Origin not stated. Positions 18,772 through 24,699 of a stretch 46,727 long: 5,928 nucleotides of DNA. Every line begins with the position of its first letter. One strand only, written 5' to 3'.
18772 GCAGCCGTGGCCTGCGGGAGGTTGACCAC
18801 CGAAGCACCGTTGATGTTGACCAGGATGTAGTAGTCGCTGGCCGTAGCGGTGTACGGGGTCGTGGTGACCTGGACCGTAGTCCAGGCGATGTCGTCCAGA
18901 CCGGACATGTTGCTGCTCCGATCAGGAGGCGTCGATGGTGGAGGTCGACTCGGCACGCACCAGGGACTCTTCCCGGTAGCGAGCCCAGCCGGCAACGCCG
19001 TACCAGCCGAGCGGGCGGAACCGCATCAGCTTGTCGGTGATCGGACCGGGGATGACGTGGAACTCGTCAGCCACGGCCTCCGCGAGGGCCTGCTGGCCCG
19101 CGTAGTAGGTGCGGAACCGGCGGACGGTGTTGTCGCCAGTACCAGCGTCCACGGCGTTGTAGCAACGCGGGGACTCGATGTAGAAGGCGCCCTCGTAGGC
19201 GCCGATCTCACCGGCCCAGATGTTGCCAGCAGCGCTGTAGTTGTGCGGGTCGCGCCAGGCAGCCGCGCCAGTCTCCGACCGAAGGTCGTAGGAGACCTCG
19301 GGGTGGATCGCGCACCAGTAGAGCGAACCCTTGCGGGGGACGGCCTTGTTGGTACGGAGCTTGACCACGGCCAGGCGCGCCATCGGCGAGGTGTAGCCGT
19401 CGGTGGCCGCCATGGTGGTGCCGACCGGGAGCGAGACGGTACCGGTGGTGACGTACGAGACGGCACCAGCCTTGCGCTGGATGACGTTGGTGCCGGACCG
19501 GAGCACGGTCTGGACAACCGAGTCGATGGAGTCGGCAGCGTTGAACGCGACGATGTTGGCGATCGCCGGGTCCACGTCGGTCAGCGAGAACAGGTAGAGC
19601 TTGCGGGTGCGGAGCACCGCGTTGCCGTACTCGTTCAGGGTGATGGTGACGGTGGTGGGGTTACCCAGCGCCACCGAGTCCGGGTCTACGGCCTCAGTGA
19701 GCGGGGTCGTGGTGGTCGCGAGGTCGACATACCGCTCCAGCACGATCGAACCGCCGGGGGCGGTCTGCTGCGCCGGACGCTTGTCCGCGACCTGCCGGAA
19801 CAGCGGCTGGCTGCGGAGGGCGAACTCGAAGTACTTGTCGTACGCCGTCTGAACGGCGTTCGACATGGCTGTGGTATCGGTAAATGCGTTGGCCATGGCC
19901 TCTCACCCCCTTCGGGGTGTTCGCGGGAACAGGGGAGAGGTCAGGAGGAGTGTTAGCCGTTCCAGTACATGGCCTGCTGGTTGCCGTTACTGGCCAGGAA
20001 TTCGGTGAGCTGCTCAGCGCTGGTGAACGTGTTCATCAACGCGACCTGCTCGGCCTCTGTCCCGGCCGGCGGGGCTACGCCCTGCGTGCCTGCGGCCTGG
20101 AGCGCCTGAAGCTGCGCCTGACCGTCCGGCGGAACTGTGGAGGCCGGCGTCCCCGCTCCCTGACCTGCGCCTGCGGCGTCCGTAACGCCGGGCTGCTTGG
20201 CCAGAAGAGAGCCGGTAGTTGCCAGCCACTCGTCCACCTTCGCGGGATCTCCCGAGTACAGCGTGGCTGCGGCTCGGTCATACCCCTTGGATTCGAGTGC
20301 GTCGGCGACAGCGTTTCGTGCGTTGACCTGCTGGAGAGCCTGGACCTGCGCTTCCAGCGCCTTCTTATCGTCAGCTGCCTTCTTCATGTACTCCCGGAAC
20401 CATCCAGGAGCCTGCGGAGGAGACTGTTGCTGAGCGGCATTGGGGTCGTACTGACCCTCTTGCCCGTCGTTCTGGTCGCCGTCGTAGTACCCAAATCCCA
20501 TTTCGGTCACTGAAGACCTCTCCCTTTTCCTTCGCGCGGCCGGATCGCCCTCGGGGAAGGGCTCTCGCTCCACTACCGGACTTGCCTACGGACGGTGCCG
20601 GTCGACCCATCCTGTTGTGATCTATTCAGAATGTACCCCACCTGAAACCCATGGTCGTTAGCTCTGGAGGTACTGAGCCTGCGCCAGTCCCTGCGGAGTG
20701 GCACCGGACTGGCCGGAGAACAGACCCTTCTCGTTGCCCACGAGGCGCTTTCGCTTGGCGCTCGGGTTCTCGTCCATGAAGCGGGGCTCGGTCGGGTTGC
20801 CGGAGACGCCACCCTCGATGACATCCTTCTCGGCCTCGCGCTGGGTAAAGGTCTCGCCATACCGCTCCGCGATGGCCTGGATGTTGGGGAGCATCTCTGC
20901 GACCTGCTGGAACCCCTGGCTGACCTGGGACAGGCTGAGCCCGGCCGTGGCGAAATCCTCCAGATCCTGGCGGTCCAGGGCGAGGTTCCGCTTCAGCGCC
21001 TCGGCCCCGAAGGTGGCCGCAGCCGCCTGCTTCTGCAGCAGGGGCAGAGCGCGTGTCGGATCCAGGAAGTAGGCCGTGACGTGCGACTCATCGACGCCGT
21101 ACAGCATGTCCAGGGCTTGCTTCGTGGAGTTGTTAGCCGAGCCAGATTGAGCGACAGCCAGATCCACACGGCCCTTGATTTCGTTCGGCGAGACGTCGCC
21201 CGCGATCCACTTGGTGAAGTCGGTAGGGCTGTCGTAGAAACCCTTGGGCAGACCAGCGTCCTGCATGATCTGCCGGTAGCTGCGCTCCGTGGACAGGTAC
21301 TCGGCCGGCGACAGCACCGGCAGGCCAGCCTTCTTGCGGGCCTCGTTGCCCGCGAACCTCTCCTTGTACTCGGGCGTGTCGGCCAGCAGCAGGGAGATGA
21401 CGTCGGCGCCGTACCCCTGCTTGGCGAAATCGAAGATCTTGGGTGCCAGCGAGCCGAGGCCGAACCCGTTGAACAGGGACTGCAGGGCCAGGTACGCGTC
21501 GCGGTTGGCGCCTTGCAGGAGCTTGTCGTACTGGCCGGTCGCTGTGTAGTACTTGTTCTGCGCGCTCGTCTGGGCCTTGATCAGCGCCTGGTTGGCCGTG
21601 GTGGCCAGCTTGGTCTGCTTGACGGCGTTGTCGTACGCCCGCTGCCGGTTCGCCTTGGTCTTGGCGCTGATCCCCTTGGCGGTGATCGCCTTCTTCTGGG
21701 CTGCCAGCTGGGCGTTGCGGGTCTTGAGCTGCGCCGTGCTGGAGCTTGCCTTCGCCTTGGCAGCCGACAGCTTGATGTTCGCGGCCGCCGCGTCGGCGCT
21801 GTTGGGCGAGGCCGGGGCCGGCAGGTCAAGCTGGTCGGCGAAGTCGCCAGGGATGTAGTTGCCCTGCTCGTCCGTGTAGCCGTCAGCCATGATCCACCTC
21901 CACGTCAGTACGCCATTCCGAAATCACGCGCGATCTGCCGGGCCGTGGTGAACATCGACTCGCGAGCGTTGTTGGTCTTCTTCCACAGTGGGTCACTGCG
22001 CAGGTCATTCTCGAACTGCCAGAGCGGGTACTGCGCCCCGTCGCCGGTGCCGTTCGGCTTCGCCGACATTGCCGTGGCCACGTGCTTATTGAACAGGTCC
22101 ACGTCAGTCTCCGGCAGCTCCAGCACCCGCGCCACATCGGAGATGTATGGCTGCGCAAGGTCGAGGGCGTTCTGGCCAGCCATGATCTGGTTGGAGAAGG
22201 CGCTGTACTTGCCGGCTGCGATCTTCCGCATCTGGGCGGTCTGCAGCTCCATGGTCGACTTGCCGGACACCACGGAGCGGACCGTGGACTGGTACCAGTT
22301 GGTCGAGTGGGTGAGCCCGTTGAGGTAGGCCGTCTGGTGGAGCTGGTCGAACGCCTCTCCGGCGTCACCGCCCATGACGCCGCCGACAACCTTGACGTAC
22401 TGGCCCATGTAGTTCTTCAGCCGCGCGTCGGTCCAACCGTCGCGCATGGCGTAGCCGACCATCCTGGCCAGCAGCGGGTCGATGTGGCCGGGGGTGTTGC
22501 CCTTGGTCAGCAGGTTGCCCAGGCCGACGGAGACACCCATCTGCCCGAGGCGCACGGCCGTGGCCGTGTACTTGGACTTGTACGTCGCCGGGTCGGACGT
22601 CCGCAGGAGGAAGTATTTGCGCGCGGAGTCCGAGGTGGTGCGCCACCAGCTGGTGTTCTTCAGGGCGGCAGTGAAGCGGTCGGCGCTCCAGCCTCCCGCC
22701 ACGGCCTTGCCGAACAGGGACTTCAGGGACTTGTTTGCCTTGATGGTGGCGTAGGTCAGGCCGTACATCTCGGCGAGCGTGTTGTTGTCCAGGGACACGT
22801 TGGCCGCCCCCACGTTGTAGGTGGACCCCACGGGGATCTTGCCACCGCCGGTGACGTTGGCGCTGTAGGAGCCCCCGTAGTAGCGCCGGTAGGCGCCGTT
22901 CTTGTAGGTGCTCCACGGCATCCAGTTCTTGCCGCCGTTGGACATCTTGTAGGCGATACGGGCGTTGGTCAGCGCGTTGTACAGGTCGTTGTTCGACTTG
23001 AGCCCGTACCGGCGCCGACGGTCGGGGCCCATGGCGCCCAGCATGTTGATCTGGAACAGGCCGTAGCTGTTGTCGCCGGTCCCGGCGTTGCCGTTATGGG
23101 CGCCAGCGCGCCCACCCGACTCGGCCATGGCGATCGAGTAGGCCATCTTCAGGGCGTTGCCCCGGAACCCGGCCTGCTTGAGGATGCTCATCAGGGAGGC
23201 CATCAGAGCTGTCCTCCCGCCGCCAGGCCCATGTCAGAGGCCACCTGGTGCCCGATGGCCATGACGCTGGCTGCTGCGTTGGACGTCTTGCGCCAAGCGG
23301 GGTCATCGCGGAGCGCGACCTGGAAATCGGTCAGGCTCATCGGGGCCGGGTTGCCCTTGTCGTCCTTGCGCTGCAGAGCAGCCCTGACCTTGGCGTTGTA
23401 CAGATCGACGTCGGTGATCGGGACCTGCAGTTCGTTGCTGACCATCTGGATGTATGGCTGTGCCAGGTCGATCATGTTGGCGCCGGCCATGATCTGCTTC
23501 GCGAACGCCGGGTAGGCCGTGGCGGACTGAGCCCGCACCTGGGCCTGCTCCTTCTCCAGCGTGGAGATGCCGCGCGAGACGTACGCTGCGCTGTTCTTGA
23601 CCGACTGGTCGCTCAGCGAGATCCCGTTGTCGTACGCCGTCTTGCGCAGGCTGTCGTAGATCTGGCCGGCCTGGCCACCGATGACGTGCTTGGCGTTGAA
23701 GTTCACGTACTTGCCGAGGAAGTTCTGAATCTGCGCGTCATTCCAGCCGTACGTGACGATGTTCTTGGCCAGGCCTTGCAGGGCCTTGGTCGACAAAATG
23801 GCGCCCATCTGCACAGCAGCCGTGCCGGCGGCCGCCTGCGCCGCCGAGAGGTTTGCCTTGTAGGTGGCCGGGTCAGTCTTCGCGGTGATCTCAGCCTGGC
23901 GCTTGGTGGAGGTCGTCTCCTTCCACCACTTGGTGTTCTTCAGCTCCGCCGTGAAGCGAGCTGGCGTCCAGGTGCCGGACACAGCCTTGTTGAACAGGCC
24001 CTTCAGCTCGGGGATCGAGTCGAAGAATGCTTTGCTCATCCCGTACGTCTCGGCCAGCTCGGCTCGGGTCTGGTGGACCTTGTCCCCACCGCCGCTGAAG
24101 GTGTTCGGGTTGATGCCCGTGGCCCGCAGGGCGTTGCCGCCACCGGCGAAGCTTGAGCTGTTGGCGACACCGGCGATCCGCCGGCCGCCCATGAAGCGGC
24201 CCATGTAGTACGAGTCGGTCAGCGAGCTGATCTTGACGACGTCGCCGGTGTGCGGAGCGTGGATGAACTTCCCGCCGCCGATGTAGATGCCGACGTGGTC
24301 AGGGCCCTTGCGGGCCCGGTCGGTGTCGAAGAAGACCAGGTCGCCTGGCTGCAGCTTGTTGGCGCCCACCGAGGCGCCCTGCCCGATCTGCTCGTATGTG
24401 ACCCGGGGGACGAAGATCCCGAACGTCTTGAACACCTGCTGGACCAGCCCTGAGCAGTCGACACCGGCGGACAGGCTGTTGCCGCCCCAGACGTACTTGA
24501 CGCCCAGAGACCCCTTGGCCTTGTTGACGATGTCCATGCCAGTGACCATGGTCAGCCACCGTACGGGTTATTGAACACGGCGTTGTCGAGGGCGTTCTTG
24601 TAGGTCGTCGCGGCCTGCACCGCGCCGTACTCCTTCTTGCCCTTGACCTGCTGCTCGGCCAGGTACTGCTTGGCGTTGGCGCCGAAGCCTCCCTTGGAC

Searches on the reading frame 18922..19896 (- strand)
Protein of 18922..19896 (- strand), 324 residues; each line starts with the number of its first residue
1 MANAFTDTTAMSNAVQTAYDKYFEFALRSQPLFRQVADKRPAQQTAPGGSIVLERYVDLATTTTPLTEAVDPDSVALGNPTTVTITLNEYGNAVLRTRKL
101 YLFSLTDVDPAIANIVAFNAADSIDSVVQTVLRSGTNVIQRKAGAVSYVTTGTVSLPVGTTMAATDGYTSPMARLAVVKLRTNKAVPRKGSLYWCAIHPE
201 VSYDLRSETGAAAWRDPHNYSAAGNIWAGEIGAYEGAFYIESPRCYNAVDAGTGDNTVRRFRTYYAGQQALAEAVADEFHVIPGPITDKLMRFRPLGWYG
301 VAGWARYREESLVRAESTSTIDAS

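Call 32: search_protein_families(library=phrogs, proteins=[window:18922-19896:-], max_evalue=0.001)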
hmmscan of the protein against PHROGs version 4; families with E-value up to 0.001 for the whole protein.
window:18922-19896:- (324 aa): 1 family
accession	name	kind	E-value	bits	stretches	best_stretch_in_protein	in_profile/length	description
phrog_1357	-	head and packaging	1.6e-82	278.3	1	2-322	20-349/356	major head protein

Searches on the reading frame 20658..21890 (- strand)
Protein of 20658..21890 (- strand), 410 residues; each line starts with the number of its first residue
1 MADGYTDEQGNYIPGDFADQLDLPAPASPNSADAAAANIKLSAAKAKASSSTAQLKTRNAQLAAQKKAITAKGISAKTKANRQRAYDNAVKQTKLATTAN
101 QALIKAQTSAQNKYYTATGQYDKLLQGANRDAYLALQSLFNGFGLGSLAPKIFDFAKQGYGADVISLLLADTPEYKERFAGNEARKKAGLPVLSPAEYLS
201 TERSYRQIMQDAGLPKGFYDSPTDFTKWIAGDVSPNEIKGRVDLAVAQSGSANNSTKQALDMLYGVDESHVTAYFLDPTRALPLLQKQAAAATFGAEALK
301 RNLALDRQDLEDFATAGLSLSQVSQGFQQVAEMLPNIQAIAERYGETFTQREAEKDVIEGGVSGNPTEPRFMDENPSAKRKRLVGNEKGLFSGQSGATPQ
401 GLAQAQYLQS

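Call 32: search_protein_families(library=phrogs, proteins=[window:20658-21890:-], max_evalue=0.001)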
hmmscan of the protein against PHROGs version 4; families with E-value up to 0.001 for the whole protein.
window:20658-21890:- (410 aa): 1 family
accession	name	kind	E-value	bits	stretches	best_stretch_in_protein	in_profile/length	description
phrog_8424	-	unknown function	1.1e-95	322.5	1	42-405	35-388/392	-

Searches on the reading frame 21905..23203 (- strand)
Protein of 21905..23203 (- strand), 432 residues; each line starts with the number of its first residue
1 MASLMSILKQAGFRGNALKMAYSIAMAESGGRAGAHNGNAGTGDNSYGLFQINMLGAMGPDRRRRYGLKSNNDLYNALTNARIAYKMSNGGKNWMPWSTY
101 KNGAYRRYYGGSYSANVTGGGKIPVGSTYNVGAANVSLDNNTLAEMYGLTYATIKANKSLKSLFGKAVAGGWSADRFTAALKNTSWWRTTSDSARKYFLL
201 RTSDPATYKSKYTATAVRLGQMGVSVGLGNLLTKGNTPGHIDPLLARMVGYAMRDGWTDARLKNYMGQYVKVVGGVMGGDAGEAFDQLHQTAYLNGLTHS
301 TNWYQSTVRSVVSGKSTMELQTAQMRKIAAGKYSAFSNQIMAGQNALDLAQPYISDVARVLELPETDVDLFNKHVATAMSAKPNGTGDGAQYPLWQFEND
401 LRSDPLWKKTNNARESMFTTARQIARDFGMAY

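Call 32: search_protein_families(library=phrogs, proteins=[window:21905-23203:-], max_evalue=0.001)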
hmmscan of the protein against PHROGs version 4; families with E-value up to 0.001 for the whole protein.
window:21905-23203:- (432 aa): 2 families
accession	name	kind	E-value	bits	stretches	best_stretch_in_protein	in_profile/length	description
phrog_6654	-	unknown function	1.6e-71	242.8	1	110-432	116-427/428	-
phrog_34303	-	unknown function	2.8e-08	34.6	1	317-429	220-329/332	-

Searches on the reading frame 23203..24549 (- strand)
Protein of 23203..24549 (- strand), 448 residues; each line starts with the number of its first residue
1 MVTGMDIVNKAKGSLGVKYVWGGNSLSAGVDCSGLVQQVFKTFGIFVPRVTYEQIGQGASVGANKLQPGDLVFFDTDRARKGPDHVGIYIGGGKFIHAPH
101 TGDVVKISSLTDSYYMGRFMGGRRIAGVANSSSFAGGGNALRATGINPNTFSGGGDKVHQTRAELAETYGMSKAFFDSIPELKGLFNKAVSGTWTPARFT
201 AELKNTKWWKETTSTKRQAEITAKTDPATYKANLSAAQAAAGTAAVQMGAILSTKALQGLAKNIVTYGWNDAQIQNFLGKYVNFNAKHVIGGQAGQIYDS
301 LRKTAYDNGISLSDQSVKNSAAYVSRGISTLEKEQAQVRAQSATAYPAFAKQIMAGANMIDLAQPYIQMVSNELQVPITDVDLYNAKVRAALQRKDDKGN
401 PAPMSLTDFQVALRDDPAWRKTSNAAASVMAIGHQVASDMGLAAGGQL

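Call 32: search_protein_families(library=phrogs, proteins=[window:23203-24549:-], max_evalue=0.001)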
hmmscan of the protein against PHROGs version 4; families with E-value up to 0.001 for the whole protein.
window:23203-24549:- (448 aa): 10 families
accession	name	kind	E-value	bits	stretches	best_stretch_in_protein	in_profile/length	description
phrog_6654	-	unknown function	6.3e-103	346.3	1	2-444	17-427/428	-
phrog_329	-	tail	1.4e-35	123.8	1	3-163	534-693/949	minor tail protein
phrog_400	-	tail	5.5e-31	109.2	1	7-125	535-651/654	tail protein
phrog_12508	-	unknown function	4.5e-25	89.6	1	7-121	143-255/260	-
phrog_2810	-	head and packaging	1.8e-15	57.3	1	8-110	514-608/952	virion structural protein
phrog_25111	-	tail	4.8e-15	56.6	1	7-125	215-331/333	tail protein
phrog_1015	-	tail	1.3e-12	48.2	1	8-124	655-790/795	tail protein with lysin activity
phrog_34303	-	unknown function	4e-08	34.1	1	197-441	81-329/332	-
phrog_20677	-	unknown function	0.00023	20.7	1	30-105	460-542/631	-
phrog_30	-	tail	0.00049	20.6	0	62-97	460-493/544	minor tail protein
